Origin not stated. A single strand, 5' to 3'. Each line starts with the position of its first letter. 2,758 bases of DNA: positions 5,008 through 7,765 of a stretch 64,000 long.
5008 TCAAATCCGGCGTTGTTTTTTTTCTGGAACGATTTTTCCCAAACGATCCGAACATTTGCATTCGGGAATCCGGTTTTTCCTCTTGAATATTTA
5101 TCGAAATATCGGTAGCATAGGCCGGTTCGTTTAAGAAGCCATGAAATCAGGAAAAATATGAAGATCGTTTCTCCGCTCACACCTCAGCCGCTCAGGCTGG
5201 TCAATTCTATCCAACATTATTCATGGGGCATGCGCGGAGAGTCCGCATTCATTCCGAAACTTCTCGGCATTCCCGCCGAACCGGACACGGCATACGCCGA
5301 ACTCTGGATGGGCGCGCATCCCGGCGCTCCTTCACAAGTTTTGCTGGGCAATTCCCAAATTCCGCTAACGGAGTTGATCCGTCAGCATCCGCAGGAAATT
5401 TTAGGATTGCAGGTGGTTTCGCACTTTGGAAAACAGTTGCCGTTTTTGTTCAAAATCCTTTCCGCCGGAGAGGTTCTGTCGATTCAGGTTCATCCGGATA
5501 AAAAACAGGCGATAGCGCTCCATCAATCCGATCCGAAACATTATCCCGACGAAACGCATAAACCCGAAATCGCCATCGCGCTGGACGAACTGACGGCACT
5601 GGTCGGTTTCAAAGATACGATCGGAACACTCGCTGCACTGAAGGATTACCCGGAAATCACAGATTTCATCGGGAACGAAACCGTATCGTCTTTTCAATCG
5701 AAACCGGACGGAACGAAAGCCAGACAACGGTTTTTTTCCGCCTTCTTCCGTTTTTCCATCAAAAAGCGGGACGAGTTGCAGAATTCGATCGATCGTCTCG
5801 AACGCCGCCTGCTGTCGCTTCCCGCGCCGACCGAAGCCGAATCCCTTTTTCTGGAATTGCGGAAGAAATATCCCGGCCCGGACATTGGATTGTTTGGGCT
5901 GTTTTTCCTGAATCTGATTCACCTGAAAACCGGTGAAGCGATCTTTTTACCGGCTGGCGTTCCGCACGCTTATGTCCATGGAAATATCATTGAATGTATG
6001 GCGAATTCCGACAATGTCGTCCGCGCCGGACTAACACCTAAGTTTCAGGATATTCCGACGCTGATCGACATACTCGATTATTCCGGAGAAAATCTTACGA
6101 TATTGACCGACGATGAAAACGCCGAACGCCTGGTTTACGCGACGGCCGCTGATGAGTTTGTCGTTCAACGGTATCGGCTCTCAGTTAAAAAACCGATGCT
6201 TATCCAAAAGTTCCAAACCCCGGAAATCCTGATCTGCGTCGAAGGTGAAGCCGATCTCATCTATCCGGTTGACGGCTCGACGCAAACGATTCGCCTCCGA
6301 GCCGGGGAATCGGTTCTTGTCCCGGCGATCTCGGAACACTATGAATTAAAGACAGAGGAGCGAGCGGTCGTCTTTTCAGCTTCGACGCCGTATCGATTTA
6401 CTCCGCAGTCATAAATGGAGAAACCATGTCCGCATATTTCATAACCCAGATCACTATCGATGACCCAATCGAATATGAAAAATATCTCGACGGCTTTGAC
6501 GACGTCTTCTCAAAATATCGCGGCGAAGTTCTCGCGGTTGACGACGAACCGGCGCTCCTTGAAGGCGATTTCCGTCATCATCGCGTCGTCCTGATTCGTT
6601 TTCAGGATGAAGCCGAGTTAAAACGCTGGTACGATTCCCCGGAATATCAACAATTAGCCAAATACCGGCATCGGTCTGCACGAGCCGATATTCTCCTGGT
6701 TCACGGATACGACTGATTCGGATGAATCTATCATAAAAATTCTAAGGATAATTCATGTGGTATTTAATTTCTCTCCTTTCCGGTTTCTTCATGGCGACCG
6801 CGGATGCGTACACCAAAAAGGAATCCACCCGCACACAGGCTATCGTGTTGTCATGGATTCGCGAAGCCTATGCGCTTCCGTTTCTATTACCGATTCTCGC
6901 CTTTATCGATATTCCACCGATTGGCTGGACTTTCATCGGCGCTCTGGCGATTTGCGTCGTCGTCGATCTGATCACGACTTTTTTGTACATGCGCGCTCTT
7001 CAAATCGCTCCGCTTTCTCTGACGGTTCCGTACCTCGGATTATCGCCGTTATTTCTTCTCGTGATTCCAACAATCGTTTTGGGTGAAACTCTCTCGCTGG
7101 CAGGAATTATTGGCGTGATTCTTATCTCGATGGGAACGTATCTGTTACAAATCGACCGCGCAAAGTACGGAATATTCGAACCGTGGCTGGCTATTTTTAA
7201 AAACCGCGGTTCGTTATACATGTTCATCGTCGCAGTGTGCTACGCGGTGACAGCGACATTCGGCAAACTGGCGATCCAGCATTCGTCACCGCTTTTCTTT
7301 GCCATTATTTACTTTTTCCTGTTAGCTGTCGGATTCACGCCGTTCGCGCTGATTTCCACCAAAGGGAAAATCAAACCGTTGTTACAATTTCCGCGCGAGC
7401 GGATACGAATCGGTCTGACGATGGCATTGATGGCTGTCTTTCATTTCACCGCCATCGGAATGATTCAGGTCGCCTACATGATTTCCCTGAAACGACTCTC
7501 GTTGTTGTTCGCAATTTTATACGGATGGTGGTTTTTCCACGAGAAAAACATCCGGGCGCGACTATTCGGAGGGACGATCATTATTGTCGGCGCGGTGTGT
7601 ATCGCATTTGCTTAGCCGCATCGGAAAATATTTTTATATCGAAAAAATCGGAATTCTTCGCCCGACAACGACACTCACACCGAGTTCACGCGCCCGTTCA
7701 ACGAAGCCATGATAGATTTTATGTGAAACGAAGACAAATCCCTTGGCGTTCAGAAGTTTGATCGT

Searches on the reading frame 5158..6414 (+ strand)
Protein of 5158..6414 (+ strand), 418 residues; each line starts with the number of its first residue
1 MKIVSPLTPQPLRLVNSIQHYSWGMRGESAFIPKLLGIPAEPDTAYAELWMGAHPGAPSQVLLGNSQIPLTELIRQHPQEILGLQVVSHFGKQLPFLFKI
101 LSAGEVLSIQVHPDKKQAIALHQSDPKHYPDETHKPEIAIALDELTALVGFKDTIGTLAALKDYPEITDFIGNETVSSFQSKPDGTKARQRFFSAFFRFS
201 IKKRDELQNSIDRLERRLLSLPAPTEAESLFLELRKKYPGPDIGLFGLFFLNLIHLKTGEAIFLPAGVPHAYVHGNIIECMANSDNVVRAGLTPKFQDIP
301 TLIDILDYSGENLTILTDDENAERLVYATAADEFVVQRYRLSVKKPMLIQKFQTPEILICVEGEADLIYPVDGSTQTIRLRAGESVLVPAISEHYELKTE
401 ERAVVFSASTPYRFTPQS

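Call 12: search_protein_families(library=pfam, proteins=[window:5158-6414:+], max_evalue=0.00001)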
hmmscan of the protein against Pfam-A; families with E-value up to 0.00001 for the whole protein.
window:5158-6414:+ (418 aa): 3 families
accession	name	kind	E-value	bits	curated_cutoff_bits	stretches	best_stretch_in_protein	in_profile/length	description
PF20511.4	PMI_typeI_cat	-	3e-39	134.9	22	1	12-153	2-142/143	Phosphomannose isomerase type I, catalytic domain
PF21621.3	MPI_cupin_dom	-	1.9e-08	34.6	27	0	329-405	7-76/79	Mannose-6-phosphate isomerase, cupin domain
PF07883.17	Cupin_2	-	3.1e-08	33.6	27.2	0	356-398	20-58/70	Cupin domain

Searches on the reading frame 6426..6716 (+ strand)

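Call 12: search_protein_families(library=pfam, proteins=[window:6426-6716:+], max_evalue=0.00001)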
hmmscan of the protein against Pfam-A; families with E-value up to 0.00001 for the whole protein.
window:6426-6716:+ (96 aa): 1 family
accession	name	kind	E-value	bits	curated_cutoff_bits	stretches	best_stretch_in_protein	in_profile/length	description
PF07045.17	DUF1330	-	7.2e-27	94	23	1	2-95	1-94/94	Domain of unknown function (DUF1330)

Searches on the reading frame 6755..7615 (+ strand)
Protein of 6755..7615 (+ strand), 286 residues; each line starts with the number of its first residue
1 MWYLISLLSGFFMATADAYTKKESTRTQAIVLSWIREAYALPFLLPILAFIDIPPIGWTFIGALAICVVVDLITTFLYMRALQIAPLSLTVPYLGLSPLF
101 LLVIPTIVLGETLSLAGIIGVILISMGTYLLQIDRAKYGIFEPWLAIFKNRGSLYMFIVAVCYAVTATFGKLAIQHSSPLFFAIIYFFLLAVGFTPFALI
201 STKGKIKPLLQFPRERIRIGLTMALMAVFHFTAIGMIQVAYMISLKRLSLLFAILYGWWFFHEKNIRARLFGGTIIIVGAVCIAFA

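Call 12: search_protein_families(library=pfam, proteins=[window:6755-7615:+], max_evalue=0.00001)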
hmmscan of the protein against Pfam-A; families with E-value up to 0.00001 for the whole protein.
window:6755-7615:+ (286 aa): 1 family
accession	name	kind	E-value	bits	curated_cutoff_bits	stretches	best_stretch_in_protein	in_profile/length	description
PF00892.27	EamA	-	2.4e-23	83.3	28.2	2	2-131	3-133/135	EamA-like transporter family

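Call 69: find_related_loci(query=window:6755-7615:+, collection=metagenome_contigs, flank=4000)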
Query window:6755-7615:+ (286 aa) in metagenome_contigs; peptide patterns used: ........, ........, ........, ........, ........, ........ (x = any residue, [..] = any of these).
549 stretches matched a pattern; 20 encode a relative of the query (tblastn E <= 1e-3); 20 distinct loci.
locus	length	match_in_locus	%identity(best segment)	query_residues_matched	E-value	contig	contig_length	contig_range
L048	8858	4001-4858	90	1-286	9e-172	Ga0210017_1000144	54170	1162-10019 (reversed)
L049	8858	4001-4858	90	1-286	8e-171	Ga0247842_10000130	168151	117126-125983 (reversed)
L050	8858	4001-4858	90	1-286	8e-171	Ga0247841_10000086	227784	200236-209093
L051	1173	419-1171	90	1-251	1e-160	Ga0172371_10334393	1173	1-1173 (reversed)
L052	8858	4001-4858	71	1-286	7e-132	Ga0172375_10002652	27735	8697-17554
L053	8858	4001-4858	75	1-286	3e-130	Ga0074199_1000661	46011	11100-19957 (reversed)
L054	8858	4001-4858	75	1-286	3e-130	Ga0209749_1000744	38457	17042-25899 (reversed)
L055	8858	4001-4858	72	1-286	2e-129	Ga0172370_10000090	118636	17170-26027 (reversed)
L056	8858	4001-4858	71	1-286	5e-126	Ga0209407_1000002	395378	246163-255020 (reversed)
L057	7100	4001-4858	72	1-286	9e-126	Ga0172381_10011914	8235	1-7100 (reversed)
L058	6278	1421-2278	69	1-286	3e-123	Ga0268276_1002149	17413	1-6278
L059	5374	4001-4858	69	1-286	3e-123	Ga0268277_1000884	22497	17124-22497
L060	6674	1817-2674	72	1-286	1e-122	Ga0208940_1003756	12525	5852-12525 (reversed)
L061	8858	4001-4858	72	1-286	1e-122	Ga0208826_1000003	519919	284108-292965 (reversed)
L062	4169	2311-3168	69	1-286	1e-121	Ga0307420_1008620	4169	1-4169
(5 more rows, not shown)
